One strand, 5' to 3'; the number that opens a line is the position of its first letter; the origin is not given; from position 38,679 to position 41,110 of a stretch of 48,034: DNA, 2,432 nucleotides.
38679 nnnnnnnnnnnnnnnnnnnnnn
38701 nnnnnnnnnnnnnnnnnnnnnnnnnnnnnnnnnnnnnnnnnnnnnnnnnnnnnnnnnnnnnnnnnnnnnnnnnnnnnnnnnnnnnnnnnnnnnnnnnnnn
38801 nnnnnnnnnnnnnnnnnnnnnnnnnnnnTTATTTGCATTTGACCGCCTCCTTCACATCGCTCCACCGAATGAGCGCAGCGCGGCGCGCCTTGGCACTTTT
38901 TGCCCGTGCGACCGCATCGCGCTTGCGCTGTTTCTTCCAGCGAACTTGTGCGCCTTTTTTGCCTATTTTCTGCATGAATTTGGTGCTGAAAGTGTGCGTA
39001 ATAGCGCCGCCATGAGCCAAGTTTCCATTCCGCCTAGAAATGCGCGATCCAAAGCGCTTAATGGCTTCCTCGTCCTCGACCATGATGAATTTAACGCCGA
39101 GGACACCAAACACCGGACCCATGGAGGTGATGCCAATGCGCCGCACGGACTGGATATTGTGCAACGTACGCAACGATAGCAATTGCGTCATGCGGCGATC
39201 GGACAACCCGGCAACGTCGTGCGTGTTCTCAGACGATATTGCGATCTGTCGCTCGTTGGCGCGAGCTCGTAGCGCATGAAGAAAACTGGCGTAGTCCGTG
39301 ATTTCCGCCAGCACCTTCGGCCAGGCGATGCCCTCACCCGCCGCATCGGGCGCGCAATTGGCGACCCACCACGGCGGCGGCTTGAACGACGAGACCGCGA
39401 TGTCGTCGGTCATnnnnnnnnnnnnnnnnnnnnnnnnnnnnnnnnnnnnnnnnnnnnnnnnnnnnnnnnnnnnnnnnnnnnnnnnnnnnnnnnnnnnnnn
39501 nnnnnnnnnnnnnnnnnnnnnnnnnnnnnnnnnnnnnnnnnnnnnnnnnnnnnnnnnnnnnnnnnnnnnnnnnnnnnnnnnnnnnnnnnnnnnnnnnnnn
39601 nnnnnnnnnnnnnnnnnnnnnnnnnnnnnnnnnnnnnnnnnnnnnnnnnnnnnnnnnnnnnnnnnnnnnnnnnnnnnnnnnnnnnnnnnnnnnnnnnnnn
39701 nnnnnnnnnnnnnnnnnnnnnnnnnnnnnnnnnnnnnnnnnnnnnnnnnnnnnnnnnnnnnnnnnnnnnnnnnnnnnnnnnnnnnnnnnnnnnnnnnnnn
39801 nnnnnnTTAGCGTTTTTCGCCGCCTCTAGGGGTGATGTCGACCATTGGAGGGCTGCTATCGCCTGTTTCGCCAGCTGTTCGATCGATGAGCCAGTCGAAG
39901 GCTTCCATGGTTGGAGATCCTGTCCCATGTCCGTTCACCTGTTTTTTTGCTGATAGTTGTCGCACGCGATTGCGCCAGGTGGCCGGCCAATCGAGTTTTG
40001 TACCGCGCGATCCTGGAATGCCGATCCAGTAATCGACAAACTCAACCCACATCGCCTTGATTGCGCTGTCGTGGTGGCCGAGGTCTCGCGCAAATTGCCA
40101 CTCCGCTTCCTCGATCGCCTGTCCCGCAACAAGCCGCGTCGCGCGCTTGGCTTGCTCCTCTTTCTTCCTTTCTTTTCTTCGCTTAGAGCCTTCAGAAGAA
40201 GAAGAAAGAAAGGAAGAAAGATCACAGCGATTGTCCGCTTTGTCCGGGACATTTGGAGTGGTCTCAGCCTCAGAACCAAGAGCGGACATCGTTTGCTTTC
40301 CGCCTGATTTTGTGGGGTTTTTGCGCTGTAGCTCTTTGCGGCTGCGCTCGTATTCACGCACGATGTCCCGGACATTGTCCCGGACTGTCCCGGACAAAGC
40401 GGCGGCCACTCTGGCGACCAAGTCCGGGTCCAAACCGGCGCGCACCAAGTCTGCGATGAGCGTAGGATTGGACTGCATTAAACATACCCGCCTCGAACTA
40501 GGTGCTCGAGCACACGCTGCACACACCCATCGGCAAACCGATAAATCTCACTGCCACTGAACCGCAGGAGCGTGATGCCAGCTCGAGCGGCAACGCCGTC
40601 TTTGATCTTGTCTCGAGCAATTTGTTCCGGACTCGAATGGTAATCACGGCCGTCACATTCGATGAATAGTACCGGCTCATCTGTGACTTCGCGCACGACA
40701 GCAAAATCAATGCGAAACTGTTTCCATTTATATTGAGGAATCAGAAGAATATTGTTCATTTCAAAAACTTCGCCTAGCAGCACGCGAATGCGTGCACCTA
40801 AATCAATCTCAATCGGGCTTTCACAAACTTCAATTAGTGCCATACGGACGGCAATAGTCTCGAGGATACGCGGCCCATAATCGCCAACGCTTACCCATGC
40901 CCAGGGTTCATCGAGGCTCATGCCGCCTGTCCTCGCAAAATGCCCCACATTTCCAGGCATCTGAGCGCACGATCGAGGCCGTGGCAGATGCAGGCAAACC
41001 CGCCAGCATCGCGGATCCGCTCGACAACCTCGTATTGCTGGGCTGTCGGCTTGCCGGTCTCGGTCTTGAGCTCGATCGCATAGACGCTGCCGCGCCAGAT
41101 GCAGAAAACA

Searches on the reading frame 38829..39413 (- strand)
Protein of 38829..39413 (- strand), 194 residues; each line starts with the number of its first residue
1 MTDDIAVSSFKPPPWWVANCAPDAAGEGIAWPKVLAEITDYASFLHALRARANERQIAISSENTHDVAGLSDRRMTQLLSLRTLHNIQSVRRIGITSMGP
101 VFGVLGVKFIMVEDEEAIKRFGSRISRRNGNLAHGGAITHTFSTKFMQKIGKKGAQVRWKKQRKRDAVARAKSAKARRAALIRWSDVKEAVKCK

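Call 21: search_protein_families(library=pfam, proteins=[window:38829-39413:-], max_evalue=0.01)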
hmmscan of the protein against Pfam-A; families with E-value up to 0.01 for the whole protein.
window:38829-39413:- (194 aa): 0 families

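Call 23: search_protein_families(library=phrogs, proteins=[window:38829-39413:-], max_evalue=0.01)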
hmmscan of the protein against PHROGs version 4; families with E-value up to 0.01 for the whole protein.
window:38829-39413:- (194 aa): 0 families

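Call 29: search_protein_families(library=pfam, proteins=[window:38829-39413:-], max_evalue=1)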
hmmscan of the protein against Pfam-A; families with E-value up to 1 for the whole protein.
window:38829-39413:- (194 aa): 0 families

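Call 37: search_solved_structures(query=window:38829-39413:-, max_evalue=10)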
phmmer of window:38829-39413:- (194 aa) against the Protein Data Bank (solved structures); distinct sequences matched with E-value up to 10: 1.
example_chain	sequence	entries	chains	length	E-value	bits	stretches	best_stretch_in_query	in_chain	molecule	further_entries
8y3r_B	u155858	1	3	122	0.78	12.5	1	19-69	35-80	Heavy chain of H3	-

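Call 40: find_homologous_proteins(query=window:38829-39413:-, max_evalue=0.001)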
Query window:38829-39413:- (194 aa): 12 proteins with E <= 0.001 among 744 candidates.
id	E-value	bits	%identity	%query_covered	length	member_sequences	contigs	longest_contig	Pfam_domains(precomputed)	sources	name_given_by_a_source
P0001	1.9e-123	427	100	100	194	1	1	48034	-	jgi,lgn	jgi:hypothetical protein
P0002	2.2e-78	280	75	81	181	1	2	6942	-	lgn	-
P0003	1.3e-75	271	67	95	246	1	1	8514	-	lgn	-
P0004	5.1e-63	230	63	93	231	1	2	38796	-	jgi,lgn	jgi:hypothetical protein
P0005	1.3e-54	202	56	98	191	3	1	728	-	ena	-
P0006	1.5e-53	199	61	86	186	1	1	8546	-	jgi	jgi:hypothetical protein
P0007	1.3e-52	196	63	80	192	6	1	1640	-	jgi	-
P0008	1.4e-47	180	59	84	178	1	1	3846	-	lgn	-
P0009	1.3e-45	173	51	98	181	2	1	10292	-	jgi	jgi:hypothetical protein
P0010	3.2e-33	133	47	80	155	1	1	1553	-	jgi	jgi:hypothetical protein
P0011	1.9e-23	101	42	63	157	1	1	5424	-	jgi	jgi:hypothetical protein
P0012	1.7e-20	91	38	98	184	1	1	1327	-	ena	-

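Call 52: find_related_loci(query=A3, collection=viral_contigs, flank=5000)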
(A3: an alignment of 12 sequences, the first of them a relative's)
Query A3 (194 aa) in viral_contigs; peptide patterns used: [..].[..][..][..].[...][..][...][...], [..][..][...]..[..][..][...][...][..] (x = any residue, [..] = any of these).
91 stretches matched a pattern; 1 encode a relative of the query (tblastn E <= 1e-3); 1 distinct loci.
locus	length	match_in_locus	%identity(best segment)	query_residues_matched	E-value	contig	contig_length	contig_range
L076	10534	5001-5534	63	4-185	2e-70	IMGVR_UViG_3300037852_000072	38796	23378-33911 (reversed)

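Call 60: predict_structure(alignment_id=A3)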
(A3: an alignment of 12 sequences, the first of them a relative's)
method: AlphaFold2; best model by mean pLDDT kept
length: 194 residues; sequences in the alignment: 12
mean_pLDDT: 58.2   pTM: 0.28
mean pLDDT of the five models: 58.2, 54.7, 53.3, 51.0, 50.8
residues with pLDDT >= 90: 4; 70-90: 41; 50-70: 69; < 50: 80
segments of 3 or more residues with pLDDT < 50: 1-9, 18-28, 56-95, 125-141
pLDDT, mean of each block of 10 residues (from residue 1): 43 49 48 61 62 50 41 46 42 49 59 62 50 39 72 88 90 85 72 55
secondary structure, 60 per line:
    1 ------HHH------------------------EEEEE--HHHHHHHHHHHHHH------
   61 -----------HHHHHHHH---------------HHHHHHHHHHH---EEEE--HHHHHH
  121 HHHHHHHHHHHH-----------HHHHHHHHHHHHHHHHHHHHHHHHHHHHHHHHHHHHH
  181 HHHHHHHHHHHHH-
elements in order: E34-38 H41-54 H72-79 H95-105 E109-112 H115-132 H144-193
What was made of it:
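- Tried and rejected: First structure model of the candidate regulator: too poor to use, pLDDT 58 (call 60).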

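Call 68: find_homologous_proteins(query=A3, max_evalue=0.001)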
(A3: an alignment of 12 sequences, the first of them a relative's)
Query A3 (12 sequences) (194 aa, profile of the alignment): 61 proteins with E <= 0.001 among 8000 candidates.
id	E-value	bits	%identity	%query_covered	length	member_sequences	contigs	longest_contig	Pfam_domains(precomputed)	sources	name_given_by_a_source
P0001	1.6e-86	307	100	100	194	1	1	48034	-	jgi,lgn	jgi:hypothetical protein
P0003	1.8e-84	300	67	95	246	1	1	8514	-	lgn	-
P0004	3.9e-82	292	63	93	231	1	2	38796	-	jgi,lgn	jgi:hypothetical protein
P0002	4.7e-81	289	75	81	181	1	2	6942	-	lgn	-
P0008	2.8e-75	270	59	84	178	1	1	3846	-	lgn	-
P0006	1.0e-74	268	61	86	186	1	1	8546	-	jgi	jgi:hypothetical protein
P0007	1.1e-74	268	63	80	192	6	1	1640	-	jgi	-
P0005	5.5e-66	240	56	98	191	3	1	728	-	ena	-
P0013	6.3e-63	230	56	64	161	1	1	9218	-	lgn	-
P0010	4.6e-59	217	47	80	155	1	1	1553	-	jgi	jgi:hypothetical protein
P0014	6.6e-59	217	45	83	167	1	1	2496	-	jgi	jgi:hypothetical protein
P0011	1.1e-58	216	42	63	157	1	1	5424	-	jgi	jgi:hypothetical protein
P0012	2.8e-56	208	38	98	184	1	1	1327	-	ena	-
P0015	1.3e-46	177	41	84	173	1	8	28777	-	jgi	jgi:hypothetical protein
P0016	3.9e-39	152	35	91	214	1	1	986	-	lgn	-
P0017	1.2e-38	151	38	74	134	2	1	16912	-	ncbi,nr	ncbi:hypothetical protein SAMN05414138_10210 [Rhodoplanes sp. JGI PP 4-B12]|nr:hypothetical protein 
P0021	2.3e-37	146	40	65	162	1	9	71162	-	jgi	jgi:hypothetical protein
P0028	7.1e-35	138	37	68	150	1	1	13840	-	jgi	jgi:hypothetical protein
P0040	4.7e-32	129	54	45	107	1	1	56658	-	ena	-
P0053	4.3e-22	97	32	97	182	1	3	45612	-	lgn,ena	-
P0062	6.5e-9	54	33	48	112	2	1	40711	-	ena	-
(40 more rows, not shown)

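Call 69: find_encoding_contigs(protein=P0017, flank=10000, max_places=2)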
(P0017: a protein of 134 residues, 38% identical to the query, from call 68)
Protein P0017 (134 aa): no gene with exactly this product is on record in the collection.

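Call 70: find_encoding_contigs(protein=P0053, flank=10000, max_places=2)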
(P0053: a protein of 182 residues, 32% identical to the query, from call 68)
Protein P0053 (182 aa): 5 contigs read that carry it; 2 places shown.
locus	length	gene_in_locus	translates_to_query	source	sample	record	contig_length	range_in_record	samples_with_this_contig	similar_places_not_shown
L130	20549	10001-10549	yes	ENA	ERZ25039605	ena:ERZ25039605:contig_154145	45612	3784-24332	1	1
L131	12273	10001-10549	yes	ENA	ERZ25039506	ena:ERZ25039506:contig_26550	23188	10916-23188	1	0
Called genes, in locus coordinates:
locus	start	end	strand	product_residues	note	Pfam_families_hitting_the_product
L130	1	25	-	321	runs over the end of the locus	PF00589:Phage_integrase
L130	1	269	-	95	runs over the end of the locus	-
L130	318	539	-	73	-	-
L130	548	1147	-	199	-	PF16473:Rv2179c-like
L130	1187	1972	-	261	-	-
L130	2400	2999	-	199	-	-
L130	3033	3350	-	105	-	PF19698:DUF6197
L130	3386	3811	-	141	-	-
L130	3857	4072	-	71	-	-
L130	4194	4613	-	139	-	-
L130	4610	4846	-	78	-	-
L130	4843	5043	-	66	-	-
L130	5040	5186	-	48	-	-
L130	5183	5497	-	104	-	-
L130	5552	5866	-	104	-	-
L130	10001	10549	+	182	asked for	-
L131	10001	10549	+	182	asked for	-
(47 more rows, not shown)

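Call 71: find_encoding_contigs(protein=P0021, flank=10000, max_places=2)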
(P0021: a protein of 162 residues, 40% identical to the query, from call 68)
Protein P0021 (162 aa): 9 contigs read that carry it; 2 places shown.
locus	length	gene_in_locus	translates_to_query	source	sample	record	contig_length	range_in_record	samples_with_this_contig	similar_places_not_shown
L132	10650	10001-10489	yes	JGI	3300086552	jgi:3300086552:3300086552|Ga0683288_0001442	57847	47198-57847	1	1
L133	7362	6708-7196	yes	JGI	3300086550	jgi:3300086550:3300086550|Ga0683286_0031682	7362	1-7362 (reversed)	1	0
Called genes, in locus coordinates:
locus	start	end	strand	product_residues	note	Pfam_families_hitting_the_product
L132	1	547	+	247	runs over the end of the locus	PF01925:TauE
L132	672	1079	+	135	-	PF04828:GFA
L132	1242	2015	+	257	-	PF00581:Rhodanese, PF09828:ChrB_C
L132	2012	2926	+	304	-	-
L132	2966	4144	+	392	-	PF02417:Chromate_transp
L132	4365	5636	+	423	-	PF13356:Arm-DNA-bind_3, PF00589:Phage_integrase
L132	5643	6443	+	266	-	-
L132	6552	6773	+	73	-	-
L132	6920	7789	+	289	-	-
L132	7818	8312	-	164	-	-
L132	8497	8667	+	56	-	PF07878:RHH_5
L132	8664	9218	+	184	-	-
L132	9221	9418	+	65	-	-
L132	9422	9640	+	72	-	-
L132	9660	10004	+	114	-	-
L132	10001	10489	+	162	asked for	-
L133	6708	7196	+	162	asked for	-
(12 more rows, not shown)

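Call 75: search_solved_structures(query=A4, max_evalue=10, show_alignments=2)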
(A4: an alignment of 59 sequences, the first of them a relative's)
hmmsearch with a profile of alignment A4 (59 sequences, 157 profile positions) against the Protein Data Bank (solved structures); distinct sequences matched with E-value up to 10: 5.
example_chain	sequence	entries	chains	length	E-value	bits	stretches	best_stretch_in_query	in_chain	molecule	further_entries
8vd6_A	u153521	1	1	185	0.048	16.8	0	23-61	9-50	CAP REPEAT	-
7t5u_A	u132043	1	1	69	0.051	16.8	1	22-77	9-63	Helix-turn-helix domain-containing protein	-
9ofu_A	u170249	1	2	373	3.4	10.8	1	121-152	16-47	Hypoxia-inducible factor 1-alpha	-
8gel_A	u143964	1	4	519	3.6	10.8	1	76-129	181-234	sC4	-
2bov_A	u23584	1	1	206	9.3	9.4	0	85-142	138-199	RAS-RELATED PROTEIN RAL-A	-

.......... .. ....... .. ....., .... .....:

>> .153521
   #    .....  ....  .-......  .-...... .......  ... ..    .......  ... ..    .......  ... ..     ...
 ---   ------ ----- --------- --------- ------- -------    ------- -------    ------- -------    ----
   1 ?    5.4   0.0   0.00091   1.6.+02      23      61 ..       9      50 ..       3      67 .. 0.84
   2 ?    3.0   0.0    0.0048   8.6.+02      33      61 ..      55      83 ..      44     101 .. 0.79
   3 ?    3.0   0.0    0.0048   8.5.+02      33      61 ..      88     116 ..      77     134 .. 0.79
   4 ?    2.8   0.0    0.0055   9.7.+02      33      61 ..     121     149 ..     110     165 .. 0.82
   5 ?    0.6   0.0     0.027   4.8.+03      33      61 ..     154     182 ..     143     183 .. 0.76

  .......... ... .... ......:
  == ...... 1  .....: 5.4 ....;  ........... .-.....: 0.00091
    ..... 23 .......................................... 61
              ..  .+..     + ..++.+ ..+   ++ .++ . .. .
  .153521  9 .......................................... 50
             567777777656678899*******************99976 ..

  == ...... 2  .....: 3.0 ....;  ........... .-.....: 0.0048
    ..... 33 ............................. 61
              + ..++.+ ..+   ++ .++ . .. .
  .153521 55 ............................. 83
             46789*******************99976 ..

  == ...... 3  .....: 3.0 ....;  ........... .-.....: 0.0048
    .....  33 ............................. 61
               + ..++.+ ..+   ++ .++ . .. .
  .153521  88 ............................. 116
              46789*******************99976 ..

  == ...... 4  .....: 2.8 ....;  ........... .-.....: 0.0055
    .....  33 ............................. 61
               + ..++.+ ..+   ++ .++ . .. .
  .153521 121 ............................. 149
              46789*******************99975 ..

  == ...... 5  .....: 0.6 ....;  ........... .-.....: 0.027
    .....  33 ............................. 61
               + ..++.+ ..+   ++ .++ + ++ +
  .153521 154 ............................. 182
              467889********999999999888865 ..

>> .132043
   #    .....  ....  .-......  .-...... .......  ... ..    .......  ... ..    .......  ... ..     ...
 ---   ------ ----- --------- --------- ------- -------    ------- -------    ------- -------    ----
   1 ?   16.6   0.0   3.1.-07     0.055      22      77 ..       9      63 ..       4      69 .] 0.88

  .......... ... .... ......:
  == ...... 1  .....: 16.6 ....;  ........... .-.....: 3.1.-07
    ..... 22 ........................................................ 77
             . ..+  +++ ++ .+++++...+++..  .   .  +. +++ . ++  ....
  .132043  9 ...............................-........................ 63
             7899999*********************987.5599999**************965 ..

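Call 82: predict_structure(alignment_id=A4)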
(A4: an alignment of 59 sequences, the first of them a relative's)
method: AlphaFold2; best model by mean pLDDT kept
length: 194 residues; sequences in the alignment: 59
mean_pLDDT: 82.5   pTM: 0.54
mean pLDDT of the five models: 82.5, 82.1, 81.5, 80.4, 80.1
residues with pLDDT >= 90: 108; 70-90: 46; 50-70: 22; < 50: 18
segments of 3 or more residues with pLDDT < 50: 1-16
pLDDT, mean of each block of 10 residues (from residue 1): 41 48 62 86 93 94 93 92 79 93 93 91 90 68 91 96 94 92 79 66
secondary structure, 60 per line:
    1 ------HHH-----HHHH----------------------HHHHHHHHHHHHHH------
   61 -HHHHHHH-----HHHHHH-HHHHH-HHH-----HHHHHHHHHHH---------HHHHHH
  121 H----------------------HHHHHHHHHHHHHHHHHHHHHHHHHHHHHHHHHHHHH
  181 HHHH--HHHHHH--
elements in order: H15-18 H41-54 H62-68 H74-79 H81-85 H95-105 H115-121 H144-184 H187-192

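Call 84: fold_search(model_id=the predicted structure, library=pdb)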
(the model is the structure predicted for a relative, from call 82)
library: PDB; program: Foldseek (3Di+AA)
matches with E <= 10: 48; with E <= 0.001: 0
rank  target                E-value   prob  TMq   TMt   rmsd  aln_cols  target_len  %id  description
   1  4pu4_C                2.9e-01  0.95  0.28  0.68   4.3        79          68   11  Shewanella oneidensis MR-1 Toxin Antitoxin System HipA, HipB and its operator DNA complex (space group P21) (released 2014-08-06)
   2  5k98_B                3.7e-01  0.99  0.32  0.79   2.4        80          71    8  Structure of HipA-HipB-O2-O3 complex (released 2016-06-22)
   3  4pu7_B                3.9e-01  0.94  0.27  0.70   4.1        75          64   11  Shewanella oneidensis Toxin Antitoxin System Antitoxin Protein HipB Resolution 1.85 (released 2014-08-06)
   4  4pu7_A                3.9e-01  0.94  0.27  0.65   4.1        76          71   10  Shewanella oneidensis Toxin Antitoxin System Antitoxin Protein HipB Resolution 1.85 (released 2014-08-06)
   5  3dnv_B                4.3e-01  0.98  0.32  0.79   2.4        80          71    8  MDT Protein (released 2009-01-27)
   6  4z5h_A                4.9e-01  0.97  0.32  0.77   3.0        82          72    6  HipB(S29A)-O2 20mer complex (released 2016-07-06)
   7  4yg1_A                5.2e-01  0.97  0.33  0.79   2.7        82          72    7  HipB-O1-O2 complex/P21212 crystal form (released 2015-07-29)
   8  4i6u_A                6.1e-01  0.60  0.22  0.48  10.5        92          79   17  Crystal Structure of a Y37F mutant of the Restriction-Modification Controller Protein C.Esp1396I (released 2013-11-13)
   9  4i6t_A                7.3e-01  0.69  0.23  0.52   8.1        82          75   16  Crystal Structure of a T36A mutant of the Restriction-Modification Controller Protein C.Esp1396I (released 2013-11-13)
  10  3g5g_M                8.7e-01  0.63  0.23  0.50   8.1        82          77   16  Crystal Structure of the Wild-Type Restriction-Modification Controller Protein C.Esp1396I (released 2009-08-25)
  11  3fya_A                9.2e-01  0.89  0.25  0.57   2.6        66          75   15  Crystal Structure of an R35A mutant of the Restriction-Modification Controller Protein C.Esp1396I (released 2009-08-25)
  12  2wiu_D                9.8e-01  0.91  0.32  0.78   4.0        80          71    9  Mercury-modified bacterial persistence regulator hipBA (released 2009-07-28)
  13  4i6u_B                9.8e-01  0.57  0.23  0.50   8.2        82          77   16  Crystal Structure of a Y37F mutant of the Restriction-Modification Controller Protein C.Esp1396I (released 2013-11-13)
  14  2wiu_B                1.2e+00  0.85  0.31  0.76   4.3        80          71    9  Mercury-modified bacterial persistence regulator hipBA (released 2009-07-28)
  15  3f52_A                1.2e+00  0.82  0.27  0.60   3.5        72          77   12  Crystal structure of the clp gene regulator ClgR from C. glutamicum (released 2008-11-18)
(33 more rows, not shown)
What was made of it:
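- The fold matches for that protein have E-values above 0.29 (call 84).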

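Call 91: find_encoding_contigs(protein=P0015, flank=10000, max_places=1)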
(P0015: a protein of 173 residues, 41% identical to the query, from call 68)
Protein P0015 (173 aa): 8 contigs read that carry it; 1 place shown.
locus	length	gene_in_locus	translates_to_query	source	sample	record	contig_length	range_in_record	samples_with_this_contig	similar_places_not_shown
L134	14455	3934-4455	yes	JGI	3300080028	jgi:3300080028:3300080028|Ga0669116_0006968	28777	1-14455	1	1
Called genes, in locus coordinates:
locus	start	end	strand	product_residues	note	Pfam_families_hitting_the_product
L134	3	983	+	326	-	?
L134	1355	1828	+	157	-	-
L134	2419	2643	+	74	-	PF07878:RHH_5 (weak)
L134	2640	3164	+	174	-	-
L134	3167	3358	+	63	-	-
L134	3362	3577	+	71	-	-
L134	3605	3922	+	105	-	-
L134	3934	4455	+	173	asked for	-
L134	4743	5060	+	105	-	PF08774:VRR_NUC (weak)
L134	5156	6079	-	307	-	PF16318:DUF4957 (weak)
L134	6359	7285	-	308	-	-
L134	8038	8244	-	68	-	-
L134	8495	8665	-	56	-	-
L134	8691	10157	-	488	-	PF02518:HATPase_c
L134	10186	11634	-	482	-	PF01262:AlaDh_PNT_C (faint), PF01946:Thi4 (faint), PF02737:3HCDH_N (faint), PF02826:2-Hacid_dh_C (faint), PF07992:Pyr_redox_2, PF13738:Pyr_redox_3, PF00070:Pyr_redox, PF02852:Pyr_redox_dim, +1 more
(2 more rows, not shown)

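Call 92: find_encoding_contigs(protein=P0062, flank=10000, max_places=1)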
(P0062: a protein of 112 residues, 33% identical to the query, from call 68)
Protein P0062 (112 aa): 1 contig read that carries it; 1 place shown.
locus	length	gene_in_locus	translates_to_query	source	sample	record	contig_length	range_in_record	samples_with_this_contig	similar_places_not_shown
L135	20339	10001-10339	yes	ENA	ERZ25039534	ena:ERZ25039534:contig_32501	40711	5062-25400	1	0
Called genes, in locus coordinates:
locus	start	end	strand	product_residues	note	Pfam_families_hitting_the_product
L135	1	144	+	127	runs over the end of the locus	PF00589:Phage_integrase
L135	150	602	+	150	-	-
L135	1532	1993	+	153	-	-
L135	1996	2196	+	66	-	-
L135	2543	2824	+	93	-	-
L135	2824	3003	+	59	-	-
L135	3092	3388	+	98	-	PF02498:Bro-N (weak)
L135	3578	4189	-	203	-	-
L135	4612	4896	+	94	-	PF05015:HigB-like_toxin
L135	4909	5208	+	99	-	PF01381:HTH_3 (weak)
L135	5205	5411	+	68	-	PF21716:dnstrm_HI1420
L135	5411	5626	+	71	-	-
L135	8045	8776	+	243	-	-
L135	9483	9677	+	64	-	-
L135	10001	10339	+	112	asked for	-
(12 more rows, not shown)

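Call 93: find_encoding_contigs(protein=P0040, flank=10000, max_places=1)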
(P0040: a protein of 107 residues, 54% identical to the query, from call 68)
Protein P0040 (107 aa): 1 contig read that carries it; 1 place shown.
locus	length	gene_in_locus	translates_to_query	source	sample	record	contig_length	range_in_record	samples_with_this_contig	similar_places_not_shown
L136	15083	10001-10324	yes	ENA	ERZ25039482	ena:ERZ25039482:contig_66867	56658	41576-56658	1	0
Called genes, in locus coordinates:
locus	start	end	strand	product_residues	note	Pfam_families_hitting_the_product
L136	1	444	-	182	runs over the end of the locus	PF00515:TPR_1 (weak), PF07719:TPR_2 (weak), PF13181:TPR_8 (weak), PF13431:TPR_17 (faint)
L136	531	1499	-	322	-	PF00753:Lactamase_B, PF12706:Lactamase_B_2 (weak)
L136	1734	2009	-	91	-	-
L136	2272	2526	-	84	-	PF04193:PQ-loop, PF03083:MtN3_slv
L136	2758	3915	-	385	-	PF14659:Phage_int_SAM_3, PF00589:Phage_integrase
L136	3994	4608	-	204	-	-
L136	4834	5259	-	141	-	-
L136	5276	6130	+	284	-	PF23639:DUF7146, PF13362:Toprim_3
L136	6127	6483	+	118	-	-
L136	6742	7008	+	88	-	PF13481:AAA_25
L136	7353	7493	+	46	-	-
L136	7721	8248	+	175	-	-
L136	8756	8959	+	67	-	-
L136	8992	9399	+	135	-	-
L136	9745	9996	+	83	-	-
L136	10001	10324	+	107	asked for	-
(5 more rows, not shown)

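Call 94: find_encoding_contigs(protein=P0028, flank=10000, max_places=1)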
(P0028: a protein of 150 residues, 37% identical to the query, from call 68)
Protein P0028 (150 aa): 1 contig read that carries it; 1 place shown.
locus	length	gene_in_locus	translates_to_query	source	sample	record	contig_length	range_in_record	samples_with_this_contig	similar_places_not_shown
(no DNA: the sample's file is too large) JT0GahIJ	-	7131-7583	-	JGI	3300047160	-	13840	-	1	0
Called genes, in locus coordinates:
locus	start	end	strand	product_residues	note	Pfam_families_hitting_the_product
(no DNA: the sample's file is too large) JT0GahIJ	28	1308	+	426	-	PF13481:AAA_25, PF06745:ATPase (weak)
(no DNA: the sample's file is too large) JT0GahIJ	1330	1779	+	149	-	-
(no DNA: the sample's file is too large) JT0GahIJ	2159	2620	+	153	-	-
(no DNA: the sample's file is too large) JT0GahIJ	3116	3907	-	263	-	-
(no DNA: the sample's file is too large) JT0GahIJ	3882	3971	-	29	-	-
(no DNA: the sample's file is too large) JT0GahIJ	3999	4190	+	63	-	-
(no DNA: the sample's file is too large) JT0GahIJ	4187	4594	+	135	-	-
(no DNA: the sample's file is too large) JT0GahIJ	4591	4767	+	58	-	-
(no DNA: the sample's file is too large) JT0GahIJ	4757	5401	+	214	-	-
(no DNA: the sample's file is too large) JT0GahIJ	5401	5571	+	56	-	-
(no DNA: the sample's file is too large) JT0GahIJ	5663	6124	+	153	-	-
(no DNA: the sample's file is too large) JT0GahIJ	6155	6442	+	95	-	-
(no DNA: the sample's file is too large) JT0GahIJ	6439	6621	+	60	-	-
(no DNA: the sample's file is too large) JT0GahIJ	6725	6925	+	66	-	-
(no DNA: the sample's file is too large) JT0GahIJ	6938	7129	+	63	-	-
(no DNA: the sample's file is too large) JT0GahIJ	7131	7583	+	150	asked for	-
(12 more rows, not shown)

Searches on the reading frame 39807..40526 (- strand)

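Call 21: search_protein_families(library=pfam, proteins=[window:39807-40526:-], max_evalue=0.01)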
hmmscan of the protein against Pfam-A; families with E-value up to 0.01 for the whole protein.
window:39807-40526:- (239 aa): 0 families

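Call 23: search_protein_families(library=phrogs, proteins=[window:39807-40526:-], max_evalue=0.01)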
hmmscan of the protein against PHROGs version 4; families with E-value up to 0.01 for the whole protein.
window:39807-40526:- (239 aa): 2 families
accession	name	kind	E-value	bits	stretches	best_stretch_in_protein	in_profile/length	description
phrog_3992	-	DNA, RNA and nucleotide metabolism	2.9e-08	34.7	1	131-196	213-277/345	primosomal protein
phrog_1408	-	DNA, RNA and nucleotide metabolism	4.8e-05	24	1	54-203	113-264/302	replication initiation protein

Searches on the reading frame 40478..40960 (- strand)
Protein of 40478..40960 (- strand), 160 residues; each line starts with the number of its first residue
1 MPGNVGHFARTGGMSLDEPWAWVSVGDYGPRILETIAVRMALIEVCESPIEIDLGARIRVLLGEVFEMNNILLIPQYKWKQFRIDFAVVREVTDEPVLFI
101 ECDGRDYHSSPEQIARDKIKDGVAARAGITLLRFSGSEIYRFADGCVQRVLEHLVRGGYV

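Call 21: search_protein_families(library=pfam, proteins=[window:40478-40960:-], max_evalue=0.01)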
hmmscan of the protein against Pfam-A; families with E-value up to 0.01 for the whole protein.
window:40478-40960:- (160 aa): 3 families
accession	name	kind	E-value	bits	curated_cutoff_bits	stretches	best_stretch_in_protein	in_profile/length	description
PF18741.7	MTES_1575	-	6.9e-15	55.3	38.2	1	71-154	14-96/96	REase_MTES_1575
PF10881.14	DUF2726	-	2e-08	34.5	24.7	1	78-142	53-116/126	Protein of unknown function (DUF2726)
PF04480.18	DUF559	-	0.00073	19.8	20.6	1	81-154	38-108/109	Protein of unknown function (DUF559)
